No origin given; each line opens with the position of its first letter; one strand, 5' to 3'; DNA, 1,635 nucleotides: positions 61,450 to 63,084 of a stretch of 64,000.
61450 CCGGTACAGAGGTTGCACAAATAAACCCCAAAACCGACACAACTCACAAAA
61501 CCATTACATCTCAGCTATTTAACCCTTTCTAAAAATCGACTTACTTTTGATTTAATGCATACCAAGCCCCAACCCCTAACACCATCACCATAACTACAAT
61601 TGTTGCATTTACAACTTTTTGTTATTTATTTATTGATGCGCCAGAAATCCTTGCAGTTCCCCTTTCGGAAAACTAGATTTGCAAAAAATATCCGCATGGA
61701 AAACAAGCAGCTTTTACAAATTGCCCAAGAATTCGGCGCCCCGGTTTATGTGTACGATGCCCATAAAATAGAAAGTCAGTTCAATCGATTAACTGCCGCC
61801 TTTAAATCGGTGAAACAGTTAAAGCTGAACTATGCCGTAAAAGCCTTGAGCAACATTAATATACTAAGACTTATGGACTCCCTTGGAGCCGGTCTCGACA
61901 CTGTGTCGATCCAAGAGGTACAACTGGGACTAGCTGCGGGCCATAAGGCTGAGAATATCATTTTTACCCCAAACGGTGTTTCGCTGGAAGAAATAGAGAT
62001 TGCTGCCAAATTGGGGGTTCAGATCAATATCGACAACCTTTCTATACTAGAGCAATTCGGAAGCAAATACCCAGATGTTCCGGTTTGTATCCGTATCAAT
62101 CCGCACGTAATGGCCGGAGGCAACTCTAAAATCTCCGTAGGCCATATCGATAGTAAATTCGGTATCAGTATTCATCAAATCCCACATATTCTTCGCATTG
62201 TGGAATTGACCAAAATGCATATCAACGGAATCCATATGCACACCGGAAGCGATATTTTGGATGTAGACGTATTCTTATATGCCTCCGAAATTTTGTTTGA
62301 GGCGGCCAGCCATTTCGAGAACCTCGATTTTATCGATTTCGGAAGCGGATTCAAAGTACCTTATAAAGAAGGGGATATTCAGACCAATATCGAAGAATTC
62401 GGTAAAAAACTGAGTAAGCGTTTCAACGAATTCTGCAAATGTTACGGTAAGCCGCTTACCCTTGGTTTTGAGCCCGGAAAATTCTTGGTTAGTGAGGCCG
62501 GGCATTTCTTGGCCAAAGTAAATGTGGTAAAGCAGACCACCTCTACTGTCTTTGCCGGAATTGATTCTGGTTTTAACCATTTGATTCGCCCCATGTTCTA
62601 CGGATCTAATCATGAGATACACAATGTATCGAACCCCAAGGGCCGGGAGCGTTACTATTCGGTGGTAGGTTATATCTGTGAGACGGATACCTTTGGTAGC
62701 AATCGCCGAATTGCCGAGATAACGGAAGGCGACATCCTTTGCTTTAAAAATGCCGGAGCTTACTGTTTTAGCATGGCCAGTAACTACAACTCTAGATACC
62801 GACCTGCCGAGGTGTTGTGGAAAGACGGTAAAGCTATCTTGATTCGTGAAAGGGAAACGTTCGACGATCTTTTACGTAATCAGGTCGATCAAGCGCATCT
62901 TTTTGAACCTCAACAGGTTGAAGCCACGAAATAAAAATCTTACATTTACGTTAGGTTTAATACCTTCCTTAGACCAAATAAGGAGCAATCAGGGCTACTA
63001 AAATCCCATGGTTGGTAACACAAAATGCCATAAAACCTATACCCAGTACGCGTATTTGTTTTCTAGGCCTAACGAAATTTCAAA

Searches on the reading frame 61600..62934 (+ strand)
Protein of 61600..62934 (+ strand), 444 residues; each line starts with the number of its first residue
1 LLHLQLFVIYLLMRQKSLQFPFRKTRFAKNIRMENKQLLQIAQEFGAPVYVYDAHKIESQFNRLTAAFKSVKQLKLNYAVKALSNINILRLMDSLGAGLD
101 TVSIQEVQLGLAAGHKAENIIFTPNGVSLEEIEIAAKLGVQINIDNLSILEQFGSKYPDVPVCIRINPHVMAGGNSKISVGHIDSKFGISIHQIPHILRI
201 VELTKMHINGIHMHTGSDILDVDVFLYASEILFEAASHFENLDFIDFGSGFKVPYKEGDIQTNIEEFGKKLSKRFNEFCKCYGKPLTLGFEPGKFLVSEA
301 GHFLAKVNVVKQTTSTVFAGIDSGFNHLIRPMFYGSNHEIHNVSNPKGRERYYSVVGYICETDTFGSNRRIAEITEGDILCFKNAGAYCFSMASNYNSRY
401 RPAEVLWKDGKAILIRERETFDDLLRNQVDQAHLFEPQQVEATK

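Call 49: search_protein_families(library=pfam, proteins=[window:61600-62934:+], max_evalue=0.00001)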
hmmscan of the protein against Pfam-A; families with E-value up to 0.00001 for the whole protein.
window:61600-62934:+ (444 aa): 2 families
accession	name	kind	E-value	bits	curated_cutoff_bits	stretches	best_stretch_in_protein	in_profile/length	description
PF02784.22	Orn_Arg_deC_N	-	1.6e-46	159.1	23.4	1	56-298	3-247/247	Pyridoxal-dependent decarboxylase, pyridoxal binding domain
PF00278.28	Orn_DAP_Arg_deC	-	7.6e-19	68.2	23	1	50-386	2-95/95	Pyridoxal-dependent decarboxylase, C-terminal sheet domain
